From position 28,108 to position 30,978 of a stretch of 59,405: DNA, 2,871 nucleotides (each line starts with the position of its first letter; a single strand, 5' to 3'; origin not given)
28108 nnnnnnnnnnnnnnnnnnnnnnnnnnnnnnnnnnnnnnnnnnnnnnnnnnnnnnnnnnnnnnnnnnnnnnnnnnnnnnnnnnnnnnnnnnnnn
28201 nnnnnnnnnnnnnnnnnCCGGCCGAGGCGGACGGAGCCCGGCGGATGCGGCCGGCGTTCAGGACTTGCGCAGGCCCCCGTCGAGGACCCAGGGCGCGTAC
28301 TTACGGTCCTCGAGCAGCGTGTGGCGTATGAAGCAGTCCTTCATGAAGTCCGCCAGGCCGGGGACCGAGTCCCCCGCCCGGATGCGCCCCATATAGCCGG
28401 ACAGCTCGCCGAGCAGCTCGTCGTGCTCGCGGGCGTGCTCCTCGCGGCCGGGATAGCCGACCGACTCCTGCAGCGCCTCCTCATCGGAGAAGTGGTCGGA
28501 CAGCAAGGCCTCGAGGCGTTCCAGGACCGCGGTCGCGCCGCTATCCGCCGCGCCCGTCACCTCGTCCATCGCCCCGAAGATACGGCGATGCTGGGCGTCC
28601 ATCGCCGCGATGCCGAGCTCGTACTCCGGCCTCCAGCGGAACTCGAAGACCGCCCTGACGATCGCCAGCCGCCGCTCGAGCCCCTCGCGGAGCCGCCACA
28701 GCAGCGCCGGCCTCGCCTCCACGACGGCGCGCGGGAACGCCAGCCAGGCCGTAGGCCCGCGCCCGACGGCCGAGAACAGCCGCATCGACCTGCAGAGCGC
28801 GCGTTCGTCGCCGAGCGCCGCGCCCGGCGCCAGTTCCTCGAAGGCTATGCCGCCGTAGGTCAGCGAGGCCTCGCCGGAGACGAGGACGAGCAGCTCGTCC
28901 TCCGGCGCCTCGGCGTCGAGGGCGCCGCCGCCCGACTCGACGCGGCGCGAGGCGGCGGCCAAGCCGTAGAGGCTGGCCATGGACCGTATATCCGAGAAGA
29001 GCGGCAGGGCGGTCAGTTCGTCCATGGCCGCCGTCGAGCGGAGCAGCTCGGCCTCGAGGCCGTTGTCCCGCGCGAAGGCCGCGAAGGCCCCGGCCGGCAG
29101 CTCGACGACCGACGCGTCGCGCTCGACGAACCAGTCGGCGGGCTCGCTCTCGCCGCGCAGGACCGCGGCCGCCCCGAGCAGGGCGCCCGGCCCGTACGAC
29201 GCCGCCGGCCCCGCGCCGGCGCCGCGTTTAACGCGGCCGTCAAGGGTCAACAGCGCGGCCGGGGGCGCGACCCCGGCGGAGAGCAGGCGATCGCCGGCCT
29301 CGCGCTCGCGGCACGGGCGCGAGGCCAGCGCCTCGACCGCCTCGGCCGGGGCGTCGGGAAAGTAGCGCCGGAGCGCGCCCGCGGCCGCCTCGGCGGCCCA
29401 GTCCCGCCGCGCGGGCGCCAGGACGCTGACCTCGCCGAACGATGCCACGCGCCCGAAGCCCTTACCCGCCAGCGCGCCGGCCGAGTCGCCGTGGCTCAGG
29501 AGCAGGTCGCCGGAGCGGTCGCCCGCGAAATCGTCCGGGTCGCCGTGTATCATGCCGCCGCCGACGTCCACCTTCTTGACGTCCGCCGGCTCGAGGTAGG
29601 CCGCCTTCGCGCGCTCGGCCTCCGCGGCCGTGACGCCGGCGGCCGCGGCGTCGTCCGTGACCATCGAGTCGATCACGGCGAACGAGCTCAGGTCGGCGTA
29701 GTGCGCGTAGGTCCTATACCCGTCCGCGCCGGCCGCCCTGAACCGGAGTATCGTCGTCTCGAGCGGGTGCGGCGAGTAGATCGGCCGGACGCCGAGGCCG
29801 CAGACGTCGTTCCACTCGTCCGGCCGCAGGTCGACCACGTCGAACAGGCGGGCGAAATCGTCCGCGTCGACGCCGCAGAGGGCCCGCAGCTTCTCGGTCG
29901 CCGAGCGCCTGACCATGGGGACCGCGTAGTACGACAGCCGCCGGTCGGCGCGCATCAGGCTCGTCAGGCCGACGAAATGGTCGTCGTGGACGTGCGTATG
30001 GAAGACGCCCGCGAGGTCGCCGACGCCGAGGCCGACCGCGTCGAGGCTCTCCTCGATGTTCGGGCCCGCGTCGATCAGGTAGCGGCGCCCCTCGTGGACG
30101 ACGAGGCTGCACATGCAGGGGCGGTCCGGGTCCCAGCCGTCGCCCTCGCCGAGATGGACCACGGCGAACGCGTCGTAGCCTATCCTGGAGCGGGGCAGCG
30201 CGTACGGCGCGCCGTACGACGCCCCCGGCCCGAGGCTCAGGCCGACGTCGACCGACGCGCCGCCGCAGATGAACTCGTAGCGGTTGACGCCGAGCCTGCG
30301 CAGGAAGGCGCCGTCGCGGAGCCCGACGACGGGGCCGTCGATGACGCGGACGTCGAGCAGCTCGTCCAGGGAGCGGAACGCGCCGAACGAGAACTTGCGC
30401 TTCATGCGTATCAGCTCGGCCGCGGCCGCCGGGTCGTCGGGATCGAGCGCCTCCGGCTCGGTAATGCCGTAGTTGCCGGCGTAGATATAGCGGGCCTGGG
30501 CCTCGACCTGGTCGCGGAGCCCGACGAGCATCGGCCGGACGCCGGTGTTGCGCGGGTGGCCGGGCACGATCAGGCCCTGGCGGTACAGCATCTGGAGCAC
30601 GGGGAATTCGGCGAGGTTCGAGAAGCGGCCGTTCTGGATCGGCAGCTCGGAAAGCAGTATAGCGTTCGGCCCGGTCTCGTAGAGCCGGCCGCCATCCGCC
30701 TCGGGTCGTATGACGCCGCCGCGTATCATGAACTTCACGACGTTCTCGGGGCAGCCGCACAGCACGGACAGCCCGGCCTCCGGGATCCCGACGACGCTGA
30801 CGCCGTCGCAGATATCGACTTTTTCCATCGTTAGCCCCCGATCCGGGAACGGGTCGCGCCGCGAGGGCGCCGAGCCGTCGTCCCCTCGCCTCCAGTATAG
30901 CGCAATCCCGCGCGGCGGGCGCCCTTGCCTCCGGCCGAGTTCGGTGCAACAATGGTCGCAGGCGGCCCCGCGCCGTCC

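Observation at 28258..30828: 856-aa protein combining an MBL-fold hydrolase, cNMP-binding-like modules and a C-terminal hemerythrin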

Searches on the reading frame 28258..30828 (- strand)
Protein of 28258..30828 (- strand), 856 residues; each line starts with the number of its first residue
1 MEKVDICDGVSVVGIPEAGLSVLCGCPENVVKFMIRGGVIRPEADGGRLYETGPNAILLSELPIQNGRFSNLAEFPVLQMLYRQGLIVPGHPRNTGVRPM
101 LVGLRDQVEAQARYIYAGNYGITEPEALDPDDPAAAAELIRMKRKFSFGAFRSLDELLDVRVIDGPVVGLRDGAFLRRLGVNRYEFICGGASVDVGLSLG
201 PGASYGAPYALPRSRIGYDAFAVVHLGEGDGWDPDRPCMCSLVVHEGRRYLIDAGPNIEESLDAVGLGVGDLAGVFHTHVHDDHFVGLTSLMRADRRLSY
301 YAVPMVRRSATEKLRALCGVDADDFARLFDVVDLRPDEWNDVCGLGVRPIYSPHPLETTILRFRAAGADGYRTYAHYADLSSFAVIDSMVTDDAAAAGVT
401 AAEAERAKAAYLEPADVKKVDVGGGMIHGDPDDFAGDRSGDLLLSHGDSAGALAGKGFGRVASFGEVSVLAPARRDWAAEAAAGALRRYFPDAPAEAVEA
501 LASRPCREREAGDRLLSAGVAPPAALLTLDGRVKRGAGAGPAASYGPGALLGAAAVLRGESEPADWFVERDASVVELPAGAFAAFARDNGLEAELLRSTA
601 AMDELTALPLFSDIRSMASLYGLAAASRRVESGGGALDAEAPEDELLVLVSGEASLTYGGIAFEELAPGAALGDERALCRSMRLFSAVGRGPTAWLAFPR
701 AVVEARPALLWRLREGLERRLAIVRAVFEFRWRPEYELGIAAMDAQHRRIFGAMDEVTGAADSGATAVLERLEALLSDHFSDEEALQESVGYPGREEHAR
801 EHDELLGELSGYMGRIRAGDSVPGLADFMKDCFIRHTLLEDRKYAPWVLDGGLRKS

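Call 3: search_protein_families(library=pfam, proteins=[window:28258-30828:-], max_evalue=1)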
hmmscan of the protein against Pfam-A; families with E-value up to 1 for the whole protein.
window:28258-30828:- (856 aa): 5 families
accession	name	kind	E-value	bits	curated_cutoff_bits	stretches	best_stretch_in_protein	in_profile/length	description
PF01814.28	Hemerythrin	-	1.3e-11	45.5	25.3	1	739-848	2-127/127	Hemerythrin HHE cation binding domain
PF00753.33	Lactamase_B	-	2.6e-09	37.7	22.7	1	235-294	3-66/196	Metallo-beta-lactamase superfamily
PF00027.35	cNMP_binding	-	4.4e-09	36.6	27.5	2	508-588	3-88/89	Cyclic nucleotide-binding domain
PF12706.13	Lactamase_B_2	-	2.5e-06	27.7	27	1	248-366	1-131/200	Beta-lactamase superfamily domain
PF23023.1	Anti-Pycsar_Apyc1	-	0.021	14.7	50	1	241-290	23-72/250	Anti-Pycsar protein Apyc1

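Call 4: search_protein_families(library=ncbifam, proteins=[window:28258-30828:-], max_evalue=1)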
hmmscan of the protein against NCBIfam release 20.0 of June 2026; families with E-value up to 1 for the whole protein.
window:28258-30828:- (856 aa): 20 families
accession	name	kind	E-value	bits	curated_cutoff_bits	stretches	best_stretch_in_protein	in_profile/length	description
TIGR02481.1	hemeryth_dom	domain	1.1e-21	77.1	51.75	1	731-848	1-126/126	hemerythrin domain-containing protein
NF033749.1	bact_hemeryth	subfamily_domain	2.4e-18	66.5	84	1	730-848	2-128/129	bacteriohemerythrin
NF002007.0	PRK00808.1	equivalog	7.5e-15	55.4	109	1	730-848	4-127/156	bacteriohemerythrin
TIGR00058.1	Hemerythrin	subfamily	6.4e-10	39.6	131.85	1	730-844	5-111/115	hemerythrin family non-heme iron protein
TIGR02651.1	RNase_Z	equivalog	3.9e-08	32.7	292.95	1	235-293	15-73/302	ribonuclease Z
NF000801.0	PRK00055.1-3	equivalog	5.7e-07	28.9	252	1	236-293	18-75/307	ribonuclease Z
NF002522.0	PRK01917.1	equivalog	2.6e-06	27.4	162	1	734-806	14-86/145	cation-binding hemerythrin HHE family protein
NF000806.0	PRK00055.2-4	equivalog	1.1e-05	24.8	363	1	226-292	7-74/280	ribonuclease Z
NF041851.1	cyc_nuc_deg_phdiest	equivalog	0.00013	21.4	400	1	233-418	14-198/253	cyclic nucleotide-degrading phosphodiesterase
NF047919.1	lactonase_YtnP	equivalog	0.00019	20.8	425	1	247-292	75-120/274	YtnP family quorum-quenching lactonase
NF040874.1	blaPJM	exception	0.00054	19.6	630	1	253-412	78-241/301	PJM family subclass B3 metallo-beta-lactamase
NF002553.0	PRK02113.1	equivalog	0.00067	19.2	386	1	239-316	36-113/252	MBL fold metallo-hydrolase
NF041257.1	GntH_guanitoxin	equivalog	0.0051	15.7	333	1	223-293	15-89/374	guanitoxin biosynthesis MBL fold metallo-hydrolase GntH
NF038231.1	MBL_Geo_Pelo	equivalog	0.006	16.2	360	1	238-307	33-100/250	GPMC system MBL fold metallohydrolase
TIGR03307.1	PhnP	equivalog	0.023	14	272.25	1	236-291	35-86/249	phosphonate metabolism protein PhnP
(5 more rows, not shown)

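Call 5: find_homologous_proteins(query=window:28258-30828:-, region=1-856)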
Query window:28258-30828:-, residues 1-856 (856 aa): 277 proteins with E <= 0.001 among 8000 candidates; the best 120 are listed.
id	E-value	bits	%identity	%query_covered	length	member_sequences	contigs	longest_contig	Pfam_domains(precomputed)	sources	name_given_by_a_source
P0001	0.0e+0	1775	93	100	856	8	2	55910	PF12706.14,PF01814.29,PF23023.2,PF00027.36,PF00753.34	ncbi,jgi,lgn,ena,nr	ncbi:MAG TPA: hemerythrin domain-containing protein [Spirochaetia bacterium]|nr:hemerythrin domain-c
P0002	0.0e+0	1661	87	100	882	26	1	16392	PF12706.14,PF01814.29,PF23023.2,PF00027.36,PF00753.34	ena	-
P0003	0.0e+0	1113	62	99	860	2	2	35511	PF12706.14,PF01814.29,PF23023.2,PF00027.36,PF00753.34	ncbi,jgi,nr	ncbi:MAG: MBL fold metallo-hydrolase [Spirochaetes bacterium]|nr:MBL fold metallo-hydrolase [Spiroch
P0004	0.0e+0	1102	61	98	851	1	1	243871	PF01814.29,PF23023.2,PF00027.36,PF00753.34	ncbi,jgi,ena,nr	ncbi:MAG: cyclic nucleotide-binding protein [Spirochaetae bacterium HGW-Spirochaetae-3]|jgi:hemeryth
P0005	0.0e+0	1059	58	99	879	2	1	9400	PF01814.29,PF23023.2,PF00027.36,PF00753.34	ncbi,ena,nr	ncbi:MAG: cyclic nucleotide-binding protein [Spirochaetae bacterium HGW-Spirochaetae-7]|nr:MAG: cycl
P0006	0.0e+0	1015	57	99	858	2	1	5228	PF01814.29,PF23023.2,PF00027.36,PF00753.34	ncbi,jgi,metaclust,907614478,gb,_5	metaclust:\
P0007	4.8e-292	989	55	99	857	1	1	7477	PF01814.29,PF23023.2,PF00027.36,PF00753.34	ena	-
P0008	6.4e-258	876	51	99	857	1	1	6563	PF12706.14,PF01814.29,PF23023.2,PF00027.36,PF00753.34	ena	-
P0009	2.0e-255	868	51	99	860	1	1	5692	PF01814.29,PF23023.2,PF00027.36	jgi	-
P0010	7.7e-254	863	50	99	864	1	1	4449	PF12706.14,PF01814.29,PF23023.2,PF00027.36,PF00753.34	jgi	jgi:hemerythrin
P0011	2.1e-249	848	49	99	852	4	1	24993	PF01814.29,PF23023.2,PF00027.36,PF00753.34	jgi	jgi:hemerythrin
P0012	2.3e-249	848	50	99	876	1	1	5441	PF12706.14,PF01814.29,PF23023.2,PF00027.36,PF00753.34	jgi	jgi:hemerythrin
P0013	4.7e-246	837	50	99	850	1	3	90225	PF01814.29,PF23023.2,PF00027.36,PF00753.34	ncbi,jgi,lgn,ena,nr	ncbi:MAG TPA: cyclic nucleotide-binding protein [Spirochaetaceae bacterium]|jgi:hemerythrin|nr:cycli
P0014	3.1e-245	834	50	99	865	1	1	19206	PF01814.29,PF23023.2,PF00027.36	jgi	jgi:hemerythrin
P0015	4.5e-244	831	49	99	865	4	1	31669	PF12706.14,PF01814.29,PF23023.2,PF00027.36,PF00753.34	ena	-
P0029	8.8e-220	750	56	65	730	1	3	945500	PF12706.14,PF01814.29,PF23023.2,PF00027.36,PF00753.34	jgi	jgi:hemerythrin-like metal-binding protein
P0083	1.3e-188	647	40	99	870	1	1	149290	PF12706.14,PF01814.29,PF23023.2,PF00027.36,PF00753.34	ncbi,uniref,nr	ncbi:bacteriohemerythrin [Magnetospirillum sp. UT-4]|uniref:bacteriohemerythrin n=1 Tax=Magnetospiri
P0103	8.8e-183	628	39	99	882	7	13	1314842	PF12706.14,PF01814.29,PF23023.2,PF00027.36,PF00753.34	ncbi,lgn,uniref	ncbi:bacteriohemerythrin [Desulfobaculum sp. SPO524]|uniref:bacteriohemerythrin n=1 Tax=Desulfobacul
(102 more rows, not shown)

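Call 6: search_solved_structures(query=window:28258-30828:-, max_evalue=1, show_alignments=2)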
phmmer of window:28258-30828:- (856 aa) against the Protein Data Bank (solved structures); distinct sequences matched with E-value up to 1: 36.
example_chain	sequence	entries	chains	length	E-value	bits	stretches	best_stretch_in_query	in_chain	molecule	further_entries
4xpw_A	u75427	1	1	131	3.6e-08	35.2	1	734-847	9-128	Bacteriohemerythrin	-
4xpy_A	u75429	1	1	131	9.5e-08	33.8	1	734-847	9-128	Bacteriohemerythrin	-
4xpx_A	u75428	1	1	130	2.5e-07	32.4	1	735-847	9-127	Bacteriohemerythrin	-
4xq1_A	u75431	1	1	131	4.6e-07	31.5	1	734-847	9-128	Bacteriohemerythrin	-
2avk_A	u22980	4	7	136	0.00012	23.6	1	738-852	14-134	hemerythrin-like domain protein DcrH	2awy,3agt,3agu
3waq_A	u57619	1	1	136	0.00012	23.6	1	738-852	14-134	Hemerythrin-like domain protein DcrH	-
2awc_A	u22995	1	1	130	0.00013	23.5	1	738-852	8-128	hemerythrin-like domain protein DcrH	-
1hrb_A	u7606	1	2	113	0.00014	23.3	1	730-817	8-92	HEMERYTHRIN B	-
3whn_A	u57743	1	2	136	0.00016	23.1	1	738-852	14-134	Hemerythrin-like domain protein DcrH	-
1i4y_A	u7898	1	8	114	0.0014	20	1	730-818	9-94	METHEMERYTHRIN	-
1i4z_A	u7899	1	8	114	0.0016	19.8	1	730-818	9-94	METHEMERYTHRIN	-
1a7d_A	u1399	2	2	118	0.0021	19.5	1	730-844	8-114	MYOHEMERYTHRIN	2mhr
3zwf_A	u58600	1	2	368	0.0023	19.3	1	223-292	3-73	ZINC PHOSPHODIESTERASE ELAC PROTEIN 1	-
1hmd_A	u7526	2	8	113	0.0045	18.3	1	732-816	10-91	HEMERYTHRIN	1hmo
1a7e_A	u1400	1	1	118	0.0047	18.3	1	730-844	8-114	MYOHEMERYTHRIN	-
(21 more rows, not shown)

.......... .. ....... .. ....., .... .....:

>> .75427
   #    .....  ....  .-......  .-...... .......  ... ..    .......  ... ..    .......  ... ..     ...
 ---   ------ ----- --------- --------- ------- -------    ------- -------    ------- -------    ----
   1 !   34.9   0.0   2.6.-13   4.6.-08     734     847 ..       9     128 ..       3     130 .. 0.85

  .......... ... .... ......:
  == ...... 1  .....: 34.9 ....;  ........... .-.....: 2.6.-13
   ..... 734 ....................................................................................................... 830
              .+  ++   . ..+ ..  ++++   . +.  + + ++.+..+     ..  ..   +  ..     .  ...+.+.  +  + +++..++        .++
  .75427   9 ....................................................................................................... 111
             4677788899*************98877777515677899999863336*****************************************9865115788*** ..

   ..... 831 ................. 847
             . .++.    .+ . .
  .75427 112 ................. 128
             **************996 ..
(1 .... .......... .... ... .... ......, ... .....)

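Call 12: find_encoding_contigs(protein=P0004, flank=8000, max_places=2)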
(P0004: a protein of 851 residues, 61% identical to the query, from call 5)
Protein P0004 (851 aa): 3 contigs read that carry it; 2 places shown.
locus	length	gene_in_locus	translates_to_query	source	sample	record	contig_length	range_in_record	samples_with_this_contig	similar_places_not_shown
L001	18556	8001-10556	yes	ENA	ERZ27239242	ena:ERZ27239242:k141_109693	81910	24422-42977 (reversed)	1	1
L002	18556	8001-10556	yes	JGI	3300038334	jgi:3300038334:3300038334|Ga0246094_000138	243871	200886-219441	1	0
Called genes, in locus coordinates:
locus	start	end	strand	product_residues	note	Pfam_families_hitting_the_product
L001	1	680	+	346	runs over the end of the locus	PF00160:Pro_isomerase, PF00254:FKBP_C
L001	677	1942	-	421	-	PF07690:MFS_1, PF12832:MFS_1_like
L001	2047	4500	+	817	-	PF01343:Peptidase_S49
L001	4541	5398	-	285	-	PF01887:SAM_HAT_N, PF20257:SAM_HAT_C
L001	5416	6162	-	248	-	PF02463:SMC_N (faint), PF09818:ABC_ATPase (faint), PF13191:AAA_16 (faint), PF00005:ABC_tran, PF13304:AAA_21 (weak)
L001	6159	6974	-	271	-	PF00528:BPD_transp_1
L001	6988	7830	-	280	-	PF00497:SBP_bac_3, PF10613:Lig_chan-Glu_bd (weak)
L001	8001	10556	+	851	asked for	PF00753:Lactamase_B, PF23023:Anti-Pycsar_Apyc1, PF00027:cNMP_binding (weak), PF01814:Hemerythrin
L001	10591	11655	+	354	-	PF04055:Radical_SAM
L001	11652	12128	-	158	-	PF02142:MGS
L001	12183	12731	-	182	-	PF01812:5-FTHF_cyc-lig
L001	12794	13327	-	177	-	PF00156:Pribosyltran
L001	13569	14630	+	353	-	PF01321:Creatinase_N, PF00557:Peptidase_M24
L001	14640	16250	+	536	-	PF00496:SBP_bac_5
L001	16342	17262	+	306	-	PF19300:BPD_transp_1_N (weak), PF00528:BPD_transp_1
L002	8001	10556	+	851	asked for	PF00753:Lactamase_B, PF23023:Anti-Pycsar_Apyc1, PF00027:cNMP_binding (weak), PF01814:Hemerythrin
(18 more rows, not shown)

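Call 14: find_encoding_contigs(protein=P0083, flank=6000, max_places=1)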
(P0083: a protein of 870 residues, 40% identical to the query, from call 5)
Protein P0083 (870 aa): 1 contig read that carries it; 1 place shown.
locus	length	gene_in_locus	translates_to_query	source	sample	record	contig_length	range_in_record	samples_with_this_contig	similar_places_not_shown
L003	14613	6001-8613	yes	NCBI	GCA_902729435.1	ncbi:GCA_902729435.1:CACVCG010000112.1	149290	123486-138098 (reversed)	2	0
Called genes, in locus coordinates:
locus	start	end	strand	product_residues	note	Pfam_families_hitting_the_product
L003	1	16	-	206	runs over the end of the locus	PF02798:GST_N, PF13417:GST_N_3, PF13409:GST_N_2, PF00043:GST_C (weak)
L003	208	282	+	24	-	-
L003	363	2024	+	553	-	PF00682:HMGL-like, PF22615:IPMS_D2, PF08502:LeuA_dimer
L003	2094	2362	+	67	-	-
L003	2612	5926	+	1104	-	PF01094:ANF_receptor (weak), PF13433:Peripla_BP_5, PF13458:Peripla_BP_6, PF00989:PAS, PF13426:PAS_9, PF00990:GGDEF, PF00563:EAL, PF04940:BLUF, +2 more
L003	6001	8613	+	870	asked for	PF00753:Lactamase_B, PF23023:Anti-Pycsar_Apyc1, PF12706:Lactamase_B_2 (weak), PF00027:cNMP_binding, PF01814:Hemerythrin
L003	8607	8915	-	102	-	PF00990:GGDEF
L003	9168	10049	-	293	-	-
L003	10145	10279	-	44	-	-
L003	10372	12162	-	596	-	PF01336:tRNA_anti-codon, PF00152:tRNA-synt_2, PF02938:GAD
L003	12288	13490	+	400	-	PF01612:DNA_pol_A_exo1, PF00570:HRDC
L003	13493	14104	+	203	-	PF03692:CxxCxxCC (weak)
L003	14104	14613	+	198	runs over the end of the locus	PF03692:CxxCxxCC (faint)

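Call 15: find_encoding_contigs(protein=P0103, flank=6000, max_places=1)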
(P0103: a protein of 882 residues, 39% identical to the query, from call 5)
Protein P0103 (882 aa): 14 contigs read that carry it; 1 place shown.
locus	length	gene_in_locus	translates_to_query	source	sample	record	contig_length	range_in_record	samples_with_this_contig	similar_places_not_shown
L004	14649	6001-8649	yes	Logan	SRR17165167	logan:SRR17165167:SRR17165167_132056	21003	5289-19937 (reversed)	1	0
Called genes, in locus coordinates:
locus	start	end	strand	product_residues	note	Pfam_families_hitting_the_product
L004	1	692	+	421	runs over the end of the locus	PF09825:BPL_N (weak)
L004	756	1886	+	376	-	PF01594:AI-2E_transport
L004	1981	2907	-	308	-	PF01379:Porphobil_deam, PF03900:Porphobil_deamC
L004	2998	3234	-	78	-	PF09723:Zn_ribbon_8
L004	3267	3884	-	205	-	PF13580:SIS_2, PF01380:SIS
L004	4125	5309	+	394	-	PF13433:Peripla_BP_5 (faint), PF13458:Peripla_BP_6, PF01094:ANF_receptor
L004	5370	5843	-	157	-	-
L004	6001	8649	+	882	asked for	PF00753:Lactamase_B (weak), PF23023:Anti-Pycsar_Apyc1, PF12706:Lactamase_B_2, PF00027:cNMP_binding, PF01814:Hemerythrin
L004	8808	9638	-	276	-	PF13489:Methyltransf_23 (weak), PF08241:Methyltransf_11, PF13649:Methyltransf_25 (faint)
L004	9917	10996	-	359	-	PF02277:DBI_PRT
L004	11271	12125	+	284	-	PF01435:Peptidase_M48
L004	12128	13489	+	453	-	PF00089:Trypsin, PF13365:Trypsin_2, PF00595:PDZ (faint), PF13180:PDZ_2, PF17820:PDZ_6, PF13180:PDZ_2 (weak), PF17820:PDZ_6 (weak)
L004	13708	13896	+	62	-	PF12797:Fer4_2 (faint), PF12837:Fer4_6 (weak), PF13237:Fer4_10, PF00037:Fer4, PF14697:Fer4_21, PF12838:Fer4_7, PF13187:Fer4_9, PF00037:Fer4 (weak), +4 more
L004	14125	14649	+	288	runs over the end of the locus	PF03692:CxxCxxCC (weak)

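Call 16: find_encoding_contigs(protein=P0029, flank=6000, max_places=1)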
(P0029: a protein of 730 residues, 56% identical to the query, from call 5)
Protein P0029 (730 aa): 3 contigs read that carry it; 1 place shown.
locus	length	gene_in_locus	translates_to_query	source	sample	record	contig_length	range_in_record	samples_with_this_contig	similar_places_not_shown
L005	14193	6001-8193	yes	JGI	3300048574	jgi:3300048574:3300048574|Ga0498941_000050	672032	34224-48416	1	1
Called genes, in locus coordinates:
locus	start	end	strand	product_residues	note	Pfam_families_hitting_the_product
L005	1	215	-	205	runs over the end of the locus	-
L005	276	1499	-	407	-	PF01553:Acyltransferase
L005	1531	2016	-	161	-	PF13690:CheX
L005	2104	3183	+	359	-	PF01063:Aminotran_4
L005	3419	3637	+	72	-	-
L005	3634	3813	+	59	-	PF07927:HicA_toxin (weak)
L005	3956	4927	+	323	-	PF01073:3Beta_HSD, PF01370:Epimerase, PF04321:RmlD_sub_bind, PF05368:NmrA (faint), PF13460:NAD_binding_10, PF16363:GDP_Man_Dehyd, PF07993:NAD_binding_4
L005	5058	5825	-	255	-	-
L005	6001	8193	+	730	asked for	PF23023:Anti-Pycsar_Apyc1, PF00753:Lactamase_B, PF12706:Lactamase_B_2, PF00027:cNMP_binding, PF01814:Hemerythrin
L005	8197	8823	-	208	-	PF00226:DnaJ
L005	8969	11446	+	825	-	PF00403:HMA, PF00122:E1-E2_ATPase, PF00702:Hydrolase, PF08282:Hydrolase_3 (faint), PF00403:HMA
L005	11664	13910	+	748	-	PF16927:HisKA_7TM, PF08448:PAS_4 (weak), PF07730:HisKA_3, PF02518:HATPase_c, PF00072:Response_reg, PF00196:GerE, PF08281:Sigma70_r4_2 (weak), PF13384:HTH_23 (weak), +2 more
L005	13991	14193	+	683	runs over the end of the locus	PF09479:Flg_new, PF00041:fn3 (weak)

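Call 29: predict_structure(alignment_id=A2)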
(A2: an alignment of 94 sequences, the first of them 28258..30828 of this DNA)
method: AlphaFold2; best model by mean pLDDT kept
length: 856 residues; sequences in the alignment: 94
mean_pLDDT: 91.0   pTM: 0.89
mean pLDDT of the five models: 91.0, 90.7, 89.8, 89.5, 89.3
residues with pLDDT >= 90: 614; 70-90: 222; 50-70: 15; < 50: 5
segments of 3 or more residues with pLDDT < 50: 852-856
pLDDT, mean of each block of 10 residues (from residue 1): 96 97 96 96 93 97 93 94 92 94 93 93 95 95 91 90 85 91 92 94 90 89 94 91 95 95 92 96 90 94 97 93 93 98 98 95 95 96 96 94 97 98 86 96 89 90 96 88 94 96 93 96 96 85 92 97 95 96 97 94 92 92 95 79 85 89 90 84 82 94 93 91 78 79 90 83 80 93 93 85 87 84 73 72 81 42
secondary structure, 60 per line:
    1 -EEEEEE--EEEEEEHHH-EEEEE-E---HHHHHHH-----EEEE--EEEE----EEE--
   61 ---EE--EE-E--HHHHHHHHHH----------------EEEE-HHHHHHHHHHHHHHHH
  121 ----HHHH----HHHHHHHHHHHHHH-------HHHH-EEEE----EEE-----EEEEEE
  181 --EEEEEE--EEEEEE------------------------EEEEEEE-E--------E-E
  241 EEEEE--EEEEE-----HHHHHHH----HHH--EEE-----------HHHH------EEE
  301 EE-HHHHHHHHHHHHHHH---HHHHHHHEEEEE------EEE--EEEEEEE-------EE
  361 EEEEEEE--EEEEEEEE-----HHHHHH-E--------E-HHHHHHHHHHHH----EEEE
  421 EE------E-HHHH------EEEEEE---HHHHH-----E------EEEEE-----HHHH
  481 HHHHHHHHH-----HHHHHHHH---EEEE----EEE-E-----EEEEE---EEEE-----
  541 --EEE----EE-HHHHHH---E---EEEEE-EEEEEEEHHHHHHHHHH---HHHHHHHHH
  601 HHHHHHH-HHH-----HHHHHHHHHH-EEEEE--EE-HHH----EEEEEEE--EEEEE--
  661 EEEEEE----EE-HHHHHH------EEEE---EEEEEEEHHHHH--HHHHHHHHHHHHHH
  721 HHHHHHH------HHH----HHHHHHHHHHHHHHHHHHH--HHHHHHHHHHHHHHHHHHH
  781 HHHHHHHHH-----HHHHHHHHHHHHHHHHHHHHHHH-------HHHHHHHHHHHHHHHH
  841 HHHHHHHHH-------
elements in order (helices of 4 or more, strands of 3 or more residues): E2-7 E10-15 E20-24 H30-36 E42-45 E48-51 E56-58 H74-83 E100-103 H105-120 H125-128 H133-146 H154-157 E159-162 E167-169 E175-180 E183-188 E191-196 E221-227 E240-245 E248-252 H258-264 E274-276 H288-291 E298-302 H304-318 H322-328 E329-333 E340-342 E345-351 E359-367 E370-377 H383-388 H401-412 E417-422 H431-434 E441-446 H450-454 E467-471 H477-489 H495-502 E506-509 E514-516 E524-528 E532-535 E543-545 H553-558 E566-570 E572-578 H579-588 H592-607 H617-626 E628-632 E645-651 E654-658 E661-666 H674-679 E686-689 E693-699 H700-704 H707-727 H741-759 H762-789 H795-817 H825-849
